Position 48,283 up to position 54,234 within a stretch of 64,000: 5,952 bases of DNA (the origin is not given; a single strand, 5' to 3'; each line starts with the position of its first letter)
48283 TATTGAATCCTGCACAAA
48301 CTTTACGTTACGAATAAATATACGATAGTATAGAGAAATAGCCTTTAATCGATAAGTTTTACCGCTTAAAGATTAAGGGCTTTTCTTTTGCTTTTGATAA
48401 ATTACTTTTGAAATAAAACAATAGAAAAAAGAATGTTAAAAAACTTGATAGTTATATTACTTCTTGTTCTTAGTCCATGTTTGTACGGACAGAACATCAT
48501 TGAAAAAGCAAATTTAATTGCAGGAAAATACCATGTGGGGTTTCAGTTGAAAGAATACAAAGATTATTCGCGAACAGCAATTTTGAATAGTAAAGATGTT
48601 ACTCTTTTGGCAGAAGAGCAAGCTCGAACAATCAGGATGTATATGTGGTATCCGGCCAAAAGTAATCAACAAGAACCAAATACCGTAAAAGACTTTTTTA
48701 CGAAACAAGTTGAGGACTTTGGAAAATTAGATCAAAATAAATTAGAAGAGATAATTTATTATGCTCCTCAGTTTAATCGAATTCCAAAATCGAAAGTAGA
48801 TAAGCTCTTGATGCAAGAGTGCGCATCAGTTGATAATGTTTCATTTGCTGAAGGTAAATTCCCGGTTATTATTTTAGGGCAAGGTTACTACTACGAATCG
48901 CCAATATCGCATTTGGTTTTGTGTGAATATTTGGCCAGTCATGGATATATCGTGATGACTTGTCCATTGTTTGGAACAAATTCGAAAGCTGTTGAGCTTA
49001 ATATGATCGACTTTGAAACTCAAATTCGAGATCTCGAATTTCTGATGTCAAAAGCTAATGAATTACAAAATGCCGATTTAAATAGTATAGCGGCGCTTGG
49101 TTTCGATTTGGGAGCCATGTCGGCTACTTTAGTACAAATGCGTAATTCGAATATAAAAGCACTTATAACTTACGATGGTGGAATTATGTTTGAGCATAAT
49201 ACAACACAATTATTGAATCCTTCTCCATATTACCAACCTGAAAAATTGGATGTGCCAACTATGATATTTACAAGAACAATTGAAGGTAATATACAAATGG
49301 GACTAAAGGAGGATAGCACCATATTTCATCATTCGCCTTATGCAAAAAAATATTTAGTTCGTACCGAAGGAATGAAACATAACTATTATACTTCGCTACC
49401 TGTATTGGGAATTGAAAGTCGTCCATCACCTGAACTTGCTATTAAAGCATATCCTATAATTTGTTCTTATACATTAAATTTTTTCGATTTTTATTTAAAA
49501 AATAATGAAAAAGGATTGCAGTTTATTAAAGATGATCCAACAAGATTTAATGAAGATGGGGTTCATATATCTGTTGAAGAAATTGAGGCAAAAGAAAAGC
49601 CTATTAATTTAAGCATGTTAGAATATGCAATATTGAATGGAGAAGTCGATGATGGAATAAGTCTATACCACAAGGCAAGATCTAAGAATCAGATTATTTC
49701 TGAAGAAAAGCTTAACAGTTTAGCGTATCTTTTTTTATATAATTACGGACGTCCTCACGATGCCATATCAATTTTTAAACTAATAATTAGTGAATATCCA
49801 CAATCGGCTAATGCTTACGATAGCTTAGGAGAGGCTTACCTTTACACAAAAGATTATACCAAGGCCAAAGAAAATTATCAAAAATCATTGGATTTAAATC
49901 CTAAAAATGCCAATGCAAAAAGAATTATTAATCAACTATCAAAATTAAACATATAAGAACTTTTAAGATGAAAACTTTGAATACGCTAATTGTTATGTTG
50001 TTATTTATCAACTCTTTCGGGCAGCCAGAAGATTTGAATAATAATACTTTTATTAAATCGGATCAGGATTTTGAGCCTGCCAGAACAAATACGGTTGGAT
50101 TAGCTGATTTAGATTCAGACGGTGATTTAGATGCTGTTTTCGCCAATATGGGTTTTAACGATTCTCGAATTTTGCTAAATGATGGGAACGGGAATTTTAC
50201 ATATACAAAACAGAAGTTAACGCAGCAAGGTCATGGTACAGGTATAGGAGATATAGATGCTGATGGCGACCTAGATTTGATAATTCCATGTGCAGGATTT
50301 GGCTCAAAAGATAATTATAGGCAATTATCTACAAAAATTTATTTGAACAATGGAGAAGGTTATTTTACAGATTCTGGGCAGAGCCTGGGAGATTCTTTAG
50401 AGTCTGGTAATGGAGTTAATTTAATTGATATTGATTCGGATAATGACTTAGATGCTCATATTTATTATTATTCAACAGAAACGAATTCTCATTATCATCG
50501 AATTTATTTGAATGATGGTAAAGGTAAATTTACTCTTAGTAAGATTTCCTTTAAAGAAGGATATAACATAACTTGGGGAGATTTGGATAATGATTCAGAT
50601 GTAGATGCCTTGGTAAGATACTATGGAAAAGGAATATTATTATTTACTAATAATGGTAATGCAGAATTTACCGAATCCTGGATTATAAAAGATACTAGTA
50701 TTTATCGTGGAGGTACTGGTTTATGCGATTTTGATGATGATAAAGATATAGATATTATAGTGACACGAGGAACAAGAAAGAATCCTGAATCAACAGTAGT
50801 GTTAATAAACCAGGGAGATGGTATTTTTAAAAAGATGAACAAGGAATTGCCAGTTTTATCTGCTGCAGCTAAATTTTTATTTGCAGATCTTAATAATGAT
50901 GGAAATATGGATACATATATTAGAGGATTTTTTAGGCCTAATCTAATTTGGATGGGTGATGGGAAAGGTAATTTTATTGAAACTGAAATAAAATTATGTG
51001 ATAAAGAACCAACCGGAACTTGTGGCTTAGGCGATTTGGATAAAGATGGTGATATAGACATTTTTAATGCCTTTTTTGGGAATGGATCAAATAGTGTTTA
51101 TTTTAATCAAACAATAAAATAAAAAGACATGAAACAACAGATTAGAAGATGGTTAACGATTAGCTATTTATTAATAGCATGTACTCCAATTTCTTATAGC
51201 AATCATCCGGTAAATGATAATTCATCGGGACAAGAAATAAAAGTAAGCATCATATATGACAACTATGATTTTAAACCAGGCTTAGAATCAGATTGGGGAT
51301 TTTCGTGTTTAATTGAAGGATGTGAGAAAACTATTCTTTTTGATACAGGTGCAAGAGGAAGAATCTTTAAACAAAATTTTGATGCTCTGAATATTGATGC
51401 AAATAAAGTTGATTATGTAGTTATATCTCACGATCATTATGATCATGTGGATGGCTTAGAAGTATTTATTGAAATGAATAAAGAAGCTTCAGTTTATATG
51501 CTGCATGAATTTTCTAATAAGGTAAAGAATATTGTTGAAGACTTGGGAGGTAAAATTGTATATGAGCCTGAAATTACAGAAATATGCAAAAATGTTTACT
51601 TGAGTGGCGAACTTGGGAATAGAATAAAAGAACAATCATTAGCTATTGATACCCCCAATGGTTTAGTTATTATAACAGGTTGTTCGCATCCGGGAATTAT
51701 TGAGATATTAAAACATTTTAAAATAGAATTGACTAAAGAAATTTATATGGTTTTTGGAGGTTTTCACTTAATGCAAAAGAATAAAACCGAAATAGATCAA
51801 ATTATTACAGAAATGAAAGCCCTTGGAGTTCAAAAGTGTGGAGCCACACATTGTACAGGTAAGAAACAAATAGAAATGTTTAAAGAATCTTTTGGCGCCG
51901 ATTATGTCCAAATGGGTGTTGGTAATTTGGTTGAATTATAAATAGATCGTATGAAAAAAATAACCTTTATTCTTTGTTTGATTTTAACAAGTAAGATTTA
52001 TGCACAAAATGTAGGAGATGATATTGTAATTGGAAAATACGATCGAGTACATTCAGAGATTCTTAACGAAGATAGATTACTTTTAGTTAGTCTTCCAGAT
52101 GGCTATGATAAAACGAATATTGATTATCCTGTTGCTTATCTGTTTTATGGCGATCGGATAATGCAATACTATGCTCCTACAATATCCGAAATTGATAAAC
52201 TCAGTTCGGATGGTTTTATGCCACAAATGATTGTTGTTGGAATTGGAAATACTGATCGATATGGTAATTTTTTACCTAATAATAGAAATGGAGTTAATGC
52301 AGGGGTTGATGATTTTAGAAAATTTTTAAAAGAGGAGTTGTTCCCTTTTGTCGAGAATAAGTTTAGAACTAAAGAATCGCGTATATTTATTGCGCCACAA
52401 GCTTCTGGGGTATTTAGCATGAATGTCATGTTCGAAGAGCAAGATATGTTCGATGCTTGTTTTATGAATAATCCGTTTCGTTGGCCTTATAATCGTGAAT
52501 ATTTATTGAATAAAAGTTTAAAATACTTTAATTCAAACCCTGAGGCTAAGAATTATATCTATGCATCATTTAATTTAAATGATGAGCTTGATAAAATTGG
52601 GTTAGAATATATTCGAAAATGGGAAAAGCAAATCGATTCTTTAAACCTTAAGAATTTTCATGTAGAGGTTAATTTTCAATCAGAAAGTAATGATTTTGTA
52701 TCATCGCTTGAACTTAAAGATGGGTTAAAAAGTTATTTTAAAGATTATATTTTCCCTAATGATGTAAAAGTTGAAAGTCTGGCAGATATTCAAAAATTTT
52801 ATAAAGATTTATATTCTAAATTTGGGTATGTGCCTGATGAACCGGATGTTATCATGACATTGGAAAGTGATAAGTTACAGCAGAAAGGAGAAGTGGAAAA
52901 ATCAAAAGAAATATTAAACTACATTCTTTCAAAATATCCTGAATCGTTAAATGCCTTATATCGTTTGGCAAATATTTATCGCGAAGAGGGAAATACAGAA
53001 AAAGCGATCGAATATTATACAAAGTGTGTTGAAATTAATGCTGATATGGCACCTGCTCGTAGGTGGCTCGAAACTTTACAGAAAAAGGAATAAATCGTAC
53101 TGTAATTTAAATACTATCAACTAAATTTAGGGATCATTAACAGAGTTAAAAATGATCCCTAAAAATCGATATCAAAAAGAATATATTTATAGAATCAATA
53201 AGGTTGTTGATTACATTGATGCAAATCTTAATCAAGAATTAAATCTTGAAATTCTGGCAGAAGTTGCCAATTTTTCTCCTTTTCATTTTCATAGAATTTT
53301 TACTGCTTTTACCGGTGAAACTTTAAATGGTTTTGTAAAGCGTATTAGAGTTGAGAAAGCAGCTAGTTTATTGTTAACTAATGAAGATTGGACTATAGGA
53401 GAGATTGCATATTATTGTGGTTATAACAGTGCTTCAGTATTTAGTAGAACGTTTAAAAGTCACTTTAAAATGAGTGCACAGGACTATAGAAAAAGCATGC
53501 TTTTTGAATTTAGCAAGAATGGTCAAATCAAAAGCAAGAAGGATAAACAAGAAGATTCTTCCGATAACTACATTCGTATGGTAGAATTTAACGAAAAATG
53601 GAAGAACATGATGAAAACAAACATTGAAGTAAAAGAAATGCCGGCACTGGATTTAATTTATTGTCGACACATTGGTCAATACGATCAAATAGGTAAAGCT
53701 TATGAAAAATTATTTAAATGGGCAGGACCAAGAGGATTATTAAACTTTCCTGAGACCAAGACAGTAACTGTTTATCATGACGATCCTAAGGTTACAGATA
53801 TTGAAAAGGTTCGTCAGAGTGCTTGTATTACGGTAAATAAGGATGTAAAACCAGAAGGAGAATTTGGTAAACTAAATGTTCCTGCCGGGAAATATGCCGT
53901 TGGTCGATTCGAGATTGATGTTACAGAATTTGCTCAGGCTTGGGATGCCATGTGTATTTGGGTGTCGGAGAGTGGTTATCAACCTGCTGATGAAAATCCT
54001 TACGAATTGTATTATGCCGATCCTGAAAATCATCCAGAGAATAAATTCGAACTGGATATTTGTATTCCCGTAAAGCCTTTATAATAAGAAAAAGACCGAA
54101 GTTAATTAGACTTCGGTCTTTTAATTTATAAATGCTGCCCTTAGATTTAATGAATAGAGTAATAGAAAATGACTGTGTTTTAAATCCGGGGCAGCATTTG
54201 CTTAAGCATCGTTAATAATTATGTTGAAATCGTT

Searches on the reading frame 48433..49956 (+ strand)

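Call 10: search_protein_families(library=pfam, proteins=[window:48433-49956:+])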
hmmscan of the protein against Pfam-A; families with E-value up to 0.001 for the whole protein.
window:48433-49956:+ (507 aa): 8 families
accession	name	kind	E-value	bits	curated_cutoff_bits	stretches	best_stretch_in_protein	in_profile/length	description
PF07719.23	TPR_2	-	7.4e-08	32.4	27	1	459-492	1-34/34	Tetratricopeptide repeat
PF00515.34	TPR_1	-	3.2e-06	27.2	27.8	1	464-492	6-34/34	Tetratricopeptide repeat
PF13181.12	TPR_8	-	4.1e-06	27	25.7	1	459-492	1-34/34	Tetratricopeptide repeat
PF07224.18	Chlorophyllase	-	6.4e-06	25.6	26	1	139-241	38-140/301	Chlorophyllase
PF13428.12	TPR_14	-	1.3e-05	25.9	23.5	0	460-495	2-37/44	Tetratricopeptide repeat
PF13174.12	TPR_6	-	2.2e-05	25.2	26.3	0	465-491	6-32/33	Tetratricopeptide repeat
PF13424.12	TPR_12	-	2.5e-05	24.8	30.1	1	453-488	39-74/77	Tetratricopeptide repeat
PF14559.12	TPR_19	-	0.0004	21.1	25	0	439-501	5-67/68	Tetratricopeptide repeat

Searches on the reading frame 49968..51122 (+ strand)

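Call 10: search_protein_families(library=pfam, proteins=[window:49968-51122:+])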
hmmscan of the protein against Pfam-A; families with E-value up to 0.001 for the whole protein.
window:49968-51122:+ (384 aa): 1 family
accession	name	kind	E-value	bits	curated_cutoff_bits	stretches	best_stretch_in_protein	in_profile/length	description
PF13517.12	FG-GAP_3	-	5.3e-34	117.1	26.9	5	254-316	1-59/61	FG-GAP-like repeat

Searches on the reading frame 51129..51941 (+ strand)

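Call 10: search_protein_families(library=pfam, proteins=[window:51129-51941:+])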
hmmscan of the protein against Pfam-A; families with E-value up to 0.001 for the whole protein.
window:51129-51941:+ (270 aa): 2 families
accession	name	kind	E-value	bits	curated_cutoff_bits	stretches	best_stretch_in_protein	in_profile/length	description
PF00753.33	Lactamase_B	-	7.4e-09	36.3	22.7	1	59-128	8-78/196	Metallo-beta-lactamase superfamily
PF12706.13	Lactamase_B_2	-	4.1e-08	33.5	27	1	68-124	2-62/200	Beta-lactamase superfamily domain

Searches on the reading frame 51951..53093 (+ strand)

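Call 10: search_protein_families(library=pfam, proteins=[window:51951-53093:+])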
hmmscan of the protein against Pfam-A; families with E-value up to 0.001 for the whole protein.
window:51951-53093:+ (380 aa): 12 families
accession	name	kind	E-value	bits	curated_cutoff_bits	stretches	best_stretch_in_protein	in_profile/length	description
PF00756.26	Esterase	-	6.8e-12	46.1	22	1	35-176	1-149/251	Putative esterase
PF13181.12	TPR_8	-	5.3e-09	36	25.7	1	334-365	2-33/34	Tetratricopeptide repeat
PF00515.34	TPR_1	-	5.8e-09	35.8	27.8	1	334-363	2-31/34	Tetratricopeptide repeat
PF13174.12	TPR_6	-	1.1e-08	35.5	26.3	1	335-361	2-28/33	Tetratricopeptide repeat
PF07719.23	TPR_2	-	2.6e-07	30.7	27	1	335-363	3-31/34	Tetratricopeptide repeat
PF13176.12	TPR_7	-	4.7e-06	26.7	27.9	1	335-365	1-31/36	Tetratricopeptide repeat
PF14559.12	TPR_19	-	2e-05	25.3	25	1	311-358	3-50/68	Tetratricopeptide repeat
PF13424.12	TPR_12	-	2e-05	25.2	30.1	1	327-362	39-74/77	Tetratricopeptide repeat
PF13432.12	TPR_16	-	0.0003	21.6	32.7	1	309-361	7-59/65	Tetratricopeptide repeat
PF13428.12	TPR_14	-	0.00046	21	23.5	0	334-371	2-39/44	Tetratricopeptide repeat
PF13431.12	TPR_17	-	0.00057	20.4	24.4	0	325-354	5-34/34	Tetratricopeptide repeat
PF20225.4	DUF6584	-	0.0008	19.9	27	0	311-353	15-57/171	Family of unknown function (DUF6584)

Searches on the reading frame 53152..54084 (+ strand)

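Call 10: search_protein_families(library=pfam, proteins=[window:53152-54084:+])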
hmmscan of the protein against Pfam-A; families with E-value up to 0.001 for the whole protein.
window:53152-54084:+ (310 aa): 4 families
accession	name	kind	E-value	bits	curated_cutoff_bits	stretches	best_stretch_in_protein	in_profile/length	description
PF06445.20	GyrI-like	-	4.9e-34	118.3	26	1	157-308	2-155/155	GyrI-like small molecule binding domain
PF14526.11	Cass2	-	3.7e-24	86.1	27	1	159-307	1-150/150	Integron-associated effector binding protein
PF12833.13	HTH_18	-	7.1e-21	74.7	33.6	1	35-114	1-79/80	Helix-turn-helix domain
PF00165.29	HTH_AraC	-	8.3e-18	64.5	26.6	2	78-114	7-42/42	Bacterial regulatory helix-turn-helix proteins, AraC family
